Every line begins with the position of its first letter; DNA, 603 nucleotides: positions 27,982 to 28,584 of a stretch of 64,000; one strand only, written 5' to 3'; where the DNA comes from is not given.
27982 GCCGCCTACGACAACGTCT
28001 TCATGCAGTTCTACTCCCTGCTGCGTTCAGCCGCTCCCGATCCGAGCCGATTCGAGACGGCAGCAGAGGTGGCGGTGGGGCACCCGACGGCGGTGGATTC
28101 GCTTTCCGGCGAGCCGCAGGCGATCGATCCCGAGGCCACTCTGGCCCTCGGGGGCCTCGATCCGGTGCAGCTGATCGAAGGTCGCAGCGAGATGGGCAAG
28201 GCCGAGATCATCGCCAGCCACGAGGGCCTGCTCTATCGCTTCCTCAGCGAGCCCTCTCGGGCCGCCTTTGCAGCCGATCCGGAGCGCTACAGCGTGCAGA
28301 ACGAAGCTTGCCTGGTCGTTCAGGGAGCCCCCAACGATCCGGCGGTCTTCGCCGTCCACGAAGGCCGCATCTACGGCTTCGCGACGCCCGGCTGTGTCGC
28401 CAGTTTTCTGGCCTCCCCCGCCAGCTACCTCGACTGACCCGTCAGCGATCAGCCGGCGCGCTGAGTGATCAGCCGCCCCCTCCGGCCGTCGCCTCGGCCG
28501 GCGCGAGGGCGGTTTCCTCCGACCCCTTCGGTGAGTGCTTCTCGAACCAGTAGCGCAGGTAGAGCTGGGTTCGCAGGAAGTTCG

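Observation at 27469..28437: Cytochrome P460/c'-beta domain without the cross-linking Lys, fused to a Cys-bearing YHS domain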

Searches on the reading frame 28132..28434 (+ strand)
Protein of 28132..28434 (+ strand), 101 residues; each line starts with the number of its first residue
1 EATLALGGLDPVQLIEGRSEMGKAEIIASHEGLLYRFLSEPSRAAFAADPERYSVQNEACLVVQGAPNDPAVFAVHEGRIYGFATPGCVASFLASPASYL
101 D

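Call 34: search_solved_structures(query=window:28132-28434:+, max_evalue=10, show_alignments=3)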
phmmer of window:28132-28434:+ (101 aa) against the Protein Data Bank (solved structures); distinct sequences matched with E-value up to 10: 14.
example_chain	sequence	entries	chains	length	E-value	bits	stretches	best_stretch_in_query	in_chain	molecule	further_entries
3n1x_A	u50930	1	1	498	0.41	14.7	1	29-55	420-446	Toluene o-xylene monooxygenase component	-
3n20_A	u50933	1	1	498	0.43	14.7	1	29-55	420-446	Toluene o-xylene monooxygenase component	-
3n1z_A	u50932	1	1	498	0.43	14.7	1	29-55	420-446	Toluene o-xylene monooxygenase component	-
3n1y_A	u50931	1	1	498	0.43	14.7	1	29-55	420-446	Toluene o-xylene monooxygenase component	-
3rn9_A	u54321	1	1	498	0.44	14.6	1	29-55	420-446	Toluene o-xylene monooxygenase component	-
2inc_A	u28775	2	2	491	0.45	14.6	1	29-55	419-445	Toluene, o-xylene monooxygenase oxygenase subunit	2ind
3rnc_A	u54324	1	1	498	0.45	14.6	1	29-55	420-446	Toluene o-xylene monooxygenase component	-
3rng_A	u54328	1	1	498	0.45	14.6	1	29-55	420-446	Toluene o-xylene monooxygenase component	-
1t0q_A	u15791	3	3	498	0.46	14.6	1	29-55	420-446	toluene, o-xylene monooxygenase oxygenase subunit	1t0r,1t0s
3rnb_A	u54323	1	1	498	0.46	14.6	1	29-55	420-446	Toluene o-xylene monooxygenase component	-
3rna_A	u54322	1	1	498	0.46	14.6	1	29-55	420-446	Toluene o-xylene monooxygenase component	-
2rdb_A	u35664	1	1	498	0.46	14.6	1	29-55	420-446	Toluene, o-xylene monooxygenase oxygenase subunit;alpha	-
3rnf_A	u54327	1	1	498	0.47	14.6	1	29-55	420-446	Toluene o-xylene monooxygenase component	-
3rne_A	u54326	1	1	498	0.47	14.6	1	29-55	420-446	Toluene o-xylene monooxygenase component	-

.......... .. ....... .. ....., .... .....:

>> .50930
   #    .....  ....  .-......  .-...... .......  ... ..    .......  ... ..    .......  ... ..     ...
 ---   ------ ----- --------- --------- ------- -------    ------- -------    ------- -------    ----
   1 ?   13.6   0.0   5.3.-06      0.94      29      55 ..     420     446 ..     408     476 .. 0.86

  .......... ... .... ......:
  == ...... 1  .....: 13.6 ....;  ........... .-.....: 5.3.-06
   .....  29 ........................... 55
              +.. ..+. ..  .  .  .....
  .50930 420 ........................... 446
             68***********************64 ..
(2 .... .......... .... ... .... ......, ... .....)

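Call 35: search_protein_families(library=pfam, proteins=[window:28132-28434:+], max_evalue=0.01)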
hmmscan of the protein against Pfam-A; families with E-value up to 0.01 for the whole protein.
window:28132-28434:+ (101 aa): 2 families
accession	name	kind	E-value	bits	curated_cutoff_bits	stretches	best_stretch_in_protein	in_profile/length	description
PF04945.19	YHS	-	4e-08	33.6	30.3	1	77-100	21-44/47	YHS domain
PF12018.13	FAP206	-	0.0014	18.5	33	0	27-54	221-248/272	Domain of unknown function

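Call 41: search_solved_structures(query=A3, max_evalue=10, show_alignments=5)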
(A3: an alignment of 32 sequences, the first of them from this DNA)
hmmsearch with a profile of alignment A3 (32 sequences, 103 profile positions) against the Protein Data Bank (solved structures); distinct sequences matched with E-value up to 10: 8.
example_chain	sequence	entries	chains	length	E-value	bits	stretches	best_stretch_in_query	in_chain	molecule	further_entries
9fqr_Xf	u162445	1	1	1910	6.4e-05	26.5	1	69-101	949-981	Cilia- and flagella-associated protein 276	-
9d2f_A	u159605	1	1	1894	0.0013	22.3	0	67-102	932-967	Adenylate kinase 9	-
2inp_A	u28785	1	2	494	0.35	14.5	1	76-101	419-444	Phenol hydroxylase component phN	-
3u52_A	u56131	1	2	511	0.37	14.4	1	76-101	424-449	Phenol hydroxylase component phN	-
2inn_A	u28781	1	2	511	0.37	14.4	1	76-101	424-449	Phenol hydroxylase component phN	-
8fvu_A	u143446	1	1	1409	0.99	13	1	5-48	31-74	Baculoviral IAP repeat-containing protein 1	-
3nva_A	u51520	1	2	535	1.1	12.9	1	13-96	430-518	CTP synthase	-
1dur_A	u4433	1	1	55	4.2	11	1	55-90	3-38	2[4FE-4S] FERREDOXIN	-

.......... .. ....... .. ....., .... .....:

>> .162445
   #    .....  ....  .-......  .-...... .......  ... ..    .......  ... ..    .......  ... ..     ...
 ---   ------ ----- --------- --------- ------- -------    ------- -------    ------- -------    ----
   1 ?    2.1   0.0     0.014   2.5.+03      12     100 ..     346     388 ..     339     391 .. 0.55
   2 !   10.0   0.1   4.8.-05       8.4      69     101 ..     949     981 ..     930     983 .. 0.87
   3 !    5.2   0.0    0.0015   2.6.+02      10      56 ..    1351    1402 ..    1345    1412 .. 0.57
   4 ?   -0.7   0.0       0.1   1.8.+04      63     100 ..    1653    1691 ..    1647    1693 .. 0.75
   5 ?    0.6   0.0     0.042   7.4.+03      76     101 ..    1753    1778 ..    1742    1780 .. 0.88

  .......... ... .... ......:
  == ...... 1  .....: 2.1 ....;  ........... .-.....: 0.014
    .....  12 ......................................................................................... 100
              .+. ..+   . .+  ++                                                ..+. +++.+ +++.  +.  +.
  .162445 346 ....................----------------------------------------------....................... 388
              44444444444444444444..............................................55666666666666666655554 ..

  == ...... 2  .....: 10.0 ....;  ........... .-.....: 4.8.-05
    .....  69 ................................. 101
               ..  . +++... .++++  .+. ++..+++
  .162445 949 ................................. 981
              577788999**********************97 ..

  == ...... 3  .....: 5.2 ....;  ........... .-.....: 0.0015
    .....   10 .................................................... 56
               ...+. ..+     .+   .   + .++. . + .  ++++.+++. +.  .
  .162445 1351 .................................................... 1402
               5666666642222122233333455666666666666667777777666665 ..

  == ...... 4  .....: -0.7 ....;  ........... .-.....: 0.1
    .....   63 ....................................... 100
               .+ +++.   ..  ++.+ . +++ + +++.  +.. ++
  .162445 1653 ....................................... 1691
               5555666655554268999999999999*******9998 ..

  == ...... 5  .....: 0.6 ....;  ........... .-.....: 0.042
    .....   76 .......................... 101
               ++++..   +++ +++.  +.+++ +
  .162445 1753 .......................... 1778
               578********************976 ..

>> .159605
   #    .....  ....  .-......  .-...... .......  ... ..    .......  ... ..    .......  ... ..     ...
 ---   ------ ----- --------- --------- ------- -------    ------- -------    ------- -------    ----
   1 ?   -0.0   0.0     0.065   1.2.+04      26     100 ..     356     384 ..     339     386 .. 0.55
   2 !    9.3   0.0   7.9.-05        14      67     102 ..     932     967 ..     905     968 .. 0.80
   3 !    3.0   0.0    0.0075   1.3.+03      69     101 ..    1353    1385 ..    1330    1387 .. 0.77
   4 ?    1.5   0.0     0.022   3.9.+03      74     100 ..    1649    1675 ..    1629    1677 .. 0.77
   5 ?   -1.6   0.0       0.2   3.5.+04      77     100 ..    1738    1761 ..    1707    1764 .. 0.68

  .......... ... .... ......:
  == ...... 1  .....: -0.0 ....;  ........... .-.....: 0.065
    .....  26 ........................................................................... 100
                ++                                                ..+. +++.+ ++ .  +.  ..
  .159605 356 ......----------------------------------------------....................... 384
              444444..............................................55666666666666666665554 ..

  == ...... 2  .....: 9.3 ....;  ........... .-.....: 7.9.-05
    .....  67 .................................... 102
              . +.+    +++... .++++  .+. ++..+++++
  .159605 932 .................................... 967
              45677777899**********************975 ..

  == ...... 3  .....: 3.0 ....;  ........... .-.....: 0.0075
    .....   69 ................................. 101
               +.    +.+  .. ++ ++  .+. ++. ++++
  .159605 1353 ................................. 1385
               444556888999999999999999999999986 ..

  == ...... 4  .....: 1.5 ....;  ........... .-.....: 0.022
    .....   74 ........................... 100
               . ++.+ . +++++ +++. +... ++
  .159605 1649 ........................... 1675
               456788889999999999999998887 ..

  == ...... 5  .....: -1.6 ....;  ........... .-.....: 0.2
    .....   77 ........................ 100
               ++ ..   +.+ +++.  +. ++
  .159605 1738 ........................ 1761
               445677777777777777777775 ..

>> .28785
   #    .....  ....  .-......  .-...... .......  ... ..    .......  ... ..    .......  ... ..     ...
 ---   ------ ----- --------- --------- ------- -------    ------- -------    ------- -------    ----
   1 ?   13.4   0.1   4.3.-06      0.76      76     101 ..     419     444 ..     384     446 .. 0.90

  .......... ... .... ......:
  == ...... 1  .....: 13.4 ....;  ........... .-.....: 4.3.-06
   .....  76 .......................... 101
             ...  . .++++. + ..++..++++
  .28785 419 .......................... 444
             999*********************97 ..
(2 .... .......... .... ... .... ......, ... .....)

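Call 42: search_protein_families(library=ncbifam, alignment_id=A3, max_evalue=0.01)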
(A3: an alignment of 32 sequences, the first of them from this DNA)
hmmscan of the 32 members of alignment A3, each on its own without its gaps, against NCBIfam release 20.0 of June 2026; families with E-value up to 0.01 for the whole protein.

A. member 1, seq(101 aa): 1 family
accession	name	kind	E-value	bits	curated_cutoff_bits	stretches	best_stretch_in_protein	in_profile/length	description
NF041384.1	YHS_seleno_dom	subfamily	4.4e-08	33.4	70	1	4-83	2-87/113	YHS domain-containing (seleno)protein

B. families by the number of members that match (of 32 scanned): 2 families
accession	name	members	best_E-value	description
NF041384.1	YHS_seleno_dom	32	4.5e-11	YHS domain-containing (seleno)protein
NF038175.1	IniB_NTERM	3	0.00059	IniB N-terminal domain-containing protein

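Call 52: search_protein_representatives(alignment_id=A3)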
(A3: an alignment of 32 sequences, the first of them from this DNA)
Query: 32 sequences, 103 profile positions. Proteins with E-value up to 0.001 (for the whole library): 2924; up to 1e-10: 730; up to 1e-30: 18. The best 150 are listed.
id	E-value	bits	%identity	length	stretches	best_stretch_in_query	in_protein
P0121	2.8e-45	169.0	-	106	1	2-102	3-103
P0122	9.7e-45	167.3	-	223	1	2-101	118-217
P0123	2.9e-44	165.8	-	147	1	2-101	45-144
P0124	1.1e-43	163.9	-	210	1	2-101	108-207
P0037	2.9e-43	162.5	-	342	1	2-101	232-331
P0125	1.3e-42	160.4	-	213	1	2-101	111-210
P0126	9.3e-41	154.5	-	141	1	3-101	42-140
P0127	6.2e-37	142.2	-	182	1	2-102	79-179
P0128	7.5e-35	135.5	-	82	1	21-101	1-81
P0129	1.0e-34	135.1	-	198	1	14-102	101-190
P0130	5.1e-34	132.8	-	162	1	3-101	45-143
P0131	1.3e-33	131.5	-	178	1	2-101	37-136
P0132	1.5e-33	131.4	-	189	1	2-101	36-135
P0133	3.3e-33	130.2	-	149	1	3-101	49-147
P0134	1.2e-32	128.5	-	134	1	5-101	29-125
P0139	1.1e-29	118.9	-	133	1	3-101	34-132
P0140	2.9e-29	117.6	-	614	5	57-101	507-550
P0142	8.7e-29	116.0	-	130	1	2-101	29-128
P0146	7.1e-28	113.1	-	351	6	60-102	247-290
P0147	9.3e-28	112.7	-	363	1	5-101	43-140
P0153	2.4e-25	105.0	-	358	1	5-102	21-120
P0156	1.6e-24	102.3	-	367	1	3-101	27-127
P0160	5.2e-24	100.7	-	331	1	2-102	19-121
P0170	1.7e-23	99.0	-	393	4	2-101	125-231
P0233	1.9e-20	89.2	-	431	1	2-101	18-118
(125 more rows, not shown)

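Call 54: search_protein_families(library=pfam, proteins=[P0153, P0156, P0160, P0147, P0139, P0142, P0140, P0146, P0170, P0233], max_evalue=0.001)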
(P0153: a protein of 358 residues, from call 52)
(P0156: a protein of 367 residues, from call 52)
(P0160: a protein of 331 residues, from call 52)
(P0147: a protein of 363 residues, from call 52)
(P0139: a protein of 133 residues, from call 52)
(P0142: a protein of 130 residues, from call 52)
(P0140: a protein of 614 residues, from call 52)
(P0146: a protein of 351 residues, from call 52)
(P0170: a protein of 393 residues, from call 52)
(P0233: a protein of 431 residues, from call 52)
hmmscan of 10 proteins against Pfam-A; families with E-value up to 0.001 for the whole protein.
P0153 (358 aa): 1 family
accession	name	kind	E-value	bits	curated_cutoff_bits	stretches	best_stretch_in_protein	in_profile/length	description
PF04945.19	YHS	-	7.6e-08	32.7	30.3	0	95-120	21-46/47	YHS domain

P0156 (367 aa): 1 family
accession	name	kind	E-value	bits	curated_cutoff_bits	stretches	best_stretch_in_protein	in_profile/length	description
PF04945.19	YHS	-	7.7e-10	39.1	30.3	0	101-126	19-44/47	YHS domain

P0160 (331 aa): 1 family
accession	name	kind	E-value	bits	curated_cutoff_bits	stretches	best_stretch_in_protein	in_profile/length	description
PF04945.19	YHS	-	2e-10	40.9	30.3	1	92-120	17-45/47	YHS domain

P0147 (363 aa): 2 families
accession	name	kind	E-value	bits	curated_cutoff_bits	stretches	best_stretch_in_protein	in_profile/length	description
PF01965.30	DJ-1_PfpI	-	1.7e-23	83.7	26.6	1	157-322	1-164/165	DJ-1/PfpI family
PF04945.19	YHS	-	2e-09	37.7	30.3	0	116-139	21-44/47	YHS domain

P0139 (133 aa): 1 family
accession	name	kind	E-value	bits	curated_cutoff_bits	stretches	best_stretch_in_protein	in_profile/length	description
PF04945.19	YHS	-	6.2e-12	45.8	30.3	1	105-131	18-44/47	YHS domain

P0142 (130 aa): 1 family
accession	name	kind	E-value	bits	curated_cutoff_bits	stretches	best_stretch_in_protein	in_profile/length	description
PF04945.19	YHS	-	1.7e-06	28.3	30.3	0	61-80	24-43/47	YHS domain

P0140 (614 aa): 9 families
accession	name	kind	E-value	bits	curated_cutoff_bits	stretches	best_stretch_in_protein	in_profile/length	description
PF04945.19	YHS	-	8.1e-27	93.4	30.3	2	337-371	7-43/47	YHS domain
PF24273.1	TRASH_HVO_1752_C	-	2.2e-20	73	27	0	392-425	4-38/47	HVO_1752, C-terminal TRASH domain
PF07635.16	PSCyt1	-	2.6e-10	41.2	22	1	46-102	1-56/59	Planctomycete cytochrome C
PF12799.13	LRR_4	-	3.3e-08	34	27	1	228-264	2-37/44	Leucine Rich repeats (2 copies)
PF13855.12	LRR_8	-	4.5e-08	33.2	27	2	228-282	2-56/61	Leucine rich repeat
PF08394.17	Arc_trans_TRASH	-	1e-06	29.2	27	0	414-425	26-37/43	Archaeal TRASH domain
PF11494.13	Ta0938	-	1.4e-05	25.9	27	0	403-425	14-36/92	Ta0938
PF13516.12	LRR_6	-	0.0007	19.9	23.4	0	229-247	5-23/24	Leucine Rich repeat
PF01246.26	Ribosomal_L24e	-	0.00075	20.1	27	0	510-547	6-46/66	Ribosomal protein L24e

P0146 (351 aa): 11 families
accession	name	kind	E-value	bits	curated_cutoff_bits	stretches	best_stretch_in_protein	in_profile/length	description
PF04945.19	YHS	-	7.9e-69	227.9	30.3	6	300-341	3-44/47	YHS domain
PF24273.1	TRASH_HVO_1752_C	-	4.8e-19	68.7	27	0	49-73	17-41/47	HVO_1752, C-terminal TRASH domain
PF08394.17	Arc_trans_TRASH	-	4.9e-13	49.4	27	0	155-176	16-37/43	Archaeal TRASH domain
PF06467.20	zf-FCS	-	6.1e-13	48.8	22.4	0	316-333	22-39/39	MYM-type Zinc finger with FCS sequence motif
PF12018.13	FAP206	-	1.6e-12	47.8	33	0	315-343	222-250/272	Domain of unknown function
PF12156.14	ATPase-cat_bd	-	6.3e-10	40.1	27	0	40-69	7-36/86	Putative metal-binding domain of cation transport ATPase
PF20318.3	DUF6613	-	3.9e-08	33.9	24.3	0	197-241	18-62/200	Family of unknown function (DUF6613)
PF16293.11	zf-C2H2_9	-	8.8e-07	29.2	29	0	86-102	2-18/59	C2H2 type zinc-finger (1 copy)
PF06573.16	Churchill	-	1.6e-06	28.8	25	0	215-256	57-98/112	Churchill protein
PF11494.13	Ta0938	-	1.8e-05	25.5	27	0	51-72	17-38/92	Ta0938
PF05550.16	Peptidase_C53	-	4.8e-05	23.6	27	0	288-327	64-103/168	Pestivirus Npro endopeptidase C53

P0170 (393 aa): 2 families
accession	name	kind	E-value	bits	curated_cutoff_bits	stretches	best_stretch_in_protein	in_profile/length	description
PF04945.19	YHS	-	1.6e-19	70.1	30.3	1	152-179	18-45/47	YHS domain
PF12018.13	FAP206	-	2e-05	24.5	33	0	134-177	202-247/272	Domain of unknown function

P0233 (431 aa): 2 families
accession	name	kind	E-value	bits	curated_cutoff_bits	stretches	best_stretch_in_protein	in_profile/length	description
PF01965.30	DJ-1_PfpI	-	6.6e-25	88.3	26.6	1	138-294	2-161/165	DJ-1/PfpI family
PF04945.19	YHS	-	0.00011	22.5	30.3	0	50-69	24-43/47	YHS domain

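Call 71: predict_structure(alignment_id=A4)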
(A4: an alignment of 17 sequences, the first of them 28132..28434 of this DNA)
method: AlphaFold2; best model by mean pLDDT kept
length: 101 residues; sequences in the alignment: 17
mean_pLDDT: 97.2   pTM: 0.87
mean pLDDT of the five models: 97.2, 96.6, 95.5, 90.2, 83.7
residues with pLDDT >= 90: 99; 70-90: 2; 50-70: 0; < 50: 0
segments of 3 or more residues with pLDDT < 50: none
pLDDT, mean of each block of 10 residues (from residue 1): 96 98 98 98 99 96 96 98 98 97 84
secondary structure, 60 per line:
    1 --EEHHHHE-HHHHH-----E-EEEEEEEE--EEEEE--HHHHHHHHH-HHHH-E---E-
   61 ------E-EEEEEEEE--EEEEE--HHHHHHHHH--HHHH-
elements in order: H5-8 H11-15 E23-30 E33-37 H40-48 H50-53 E69-76 E79-83 H86-94 H97-100

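Call 73: fold_search(model_id=the predicted structure, library=pdb)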
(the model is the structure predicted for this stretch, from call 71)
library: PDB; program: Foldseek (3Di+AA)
matches with E <= 10: 198; with E <= 0.001: 1
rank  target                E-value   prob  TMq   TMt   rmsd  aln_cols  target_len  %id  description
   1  9d2f_A                9.9e-04  1.00  0.48  0.04  11.9       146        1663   17  3D structure and atomic model of RS3 of mouse respiratory cilia (released 2025-08-13)
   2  2inn_B                4.1e-02  0.75  0.33  0.07  11.4        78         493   23  Structure of the Phenol Hydroxyalse-Regulatory Protein Complex (released 2007-01-16)
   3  9fqr_Xf               5.4e-02  1.00  0.48  0.04   1.0        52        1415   29  96-nm repeat of axonemal doublet microtubules from bovine sperm (released 2025-03-26)
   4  2inn_A                6.1e-02  0.69  0.34  0.07  11.8        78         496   24  Structure of the Phenol Hydroxyalse-Regulatory Protein Complex (released 2007-01-16)
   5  2inp_A                1.1e-01  0.63  0.34  0.08  11.0        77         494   22  Structure of the Phenol Hydroxylase-Regulatory Protein Complex (released 2007-01-16)
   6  3ge8_D                1.4e-01  0.84  0.30  0.07   6.2        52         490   25  Toluene 4-monooxygenase HD T201A diferric, resting state complex (released 2009-07-28)
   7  3rnb_A                1.5e-01  0.75  0.28  0.06   6.4        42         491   36  Structure of the Toluene/o-Xylene Monooxygenase Hydroxylase T201S/F176W Double Mutant (released 2011-08-17)
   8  3n1z_A                1.6e-01  0.57  0.27  0.06   5.5        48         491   40  X-ray Crystal Structure of Toluene/o-Xylene Monooxygenase Hydroxylase T201S Mutant (released 2010-10-13)
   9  3n20_A                1.7e-01  0.77  0.27  0.06   4.8        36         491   47  X-ray Crystal Structure of Toluene/o-Xylene Monooxygenase Hydroxylase T201V Mutant (released 2010-10-13)
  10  3rnf_A                1.7e-01  0.77  0.27  0.06   4.8        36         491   47  Structure of the Toluene/o-Xylene Monooxygenase Hydroxylase T201S/V271A Double Mutant (released 2011-08-17)
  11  1t0q_A                1.7e-01  0.57  0.27  0.06   5.5        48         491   40  Structure of the Toluene/o-Xylene Monooxygenase Hydroxylase (released 2004-07-27)
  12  3rna_A                1.7e-01  0.33  0.27  0.06   7.1        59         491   34  Structure of the Toluene/o-Xylene Monooxygenase Hydroxylase T201S/I100W Double Mutant (released 2011-08-17)
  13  3rn9_A                2.1e-01  0.47  0.31  0.07  11.2        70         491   16  Structure of the Toluene/o-Xylene Monooxygenase Hydroxylase T201S/L272E Double Mutant (released 2011-08-17)
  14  3ixe_B                2.1e-01  0.10  0.20  0.26   9.6        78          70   22  Structural basis of competition between PINCH1 and PINCH2 for binding to the ankyrin repeat domain of integrin-linked  (released 2009-12-15)
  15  3rne_A                2.3e-01  0.66  0.28  0.06   6.4        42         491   36  Structure of the Toluene/o-Xylene Monooxygenase Hydroxylase T201S/I276E Double Mutant (released 2011-08-17)
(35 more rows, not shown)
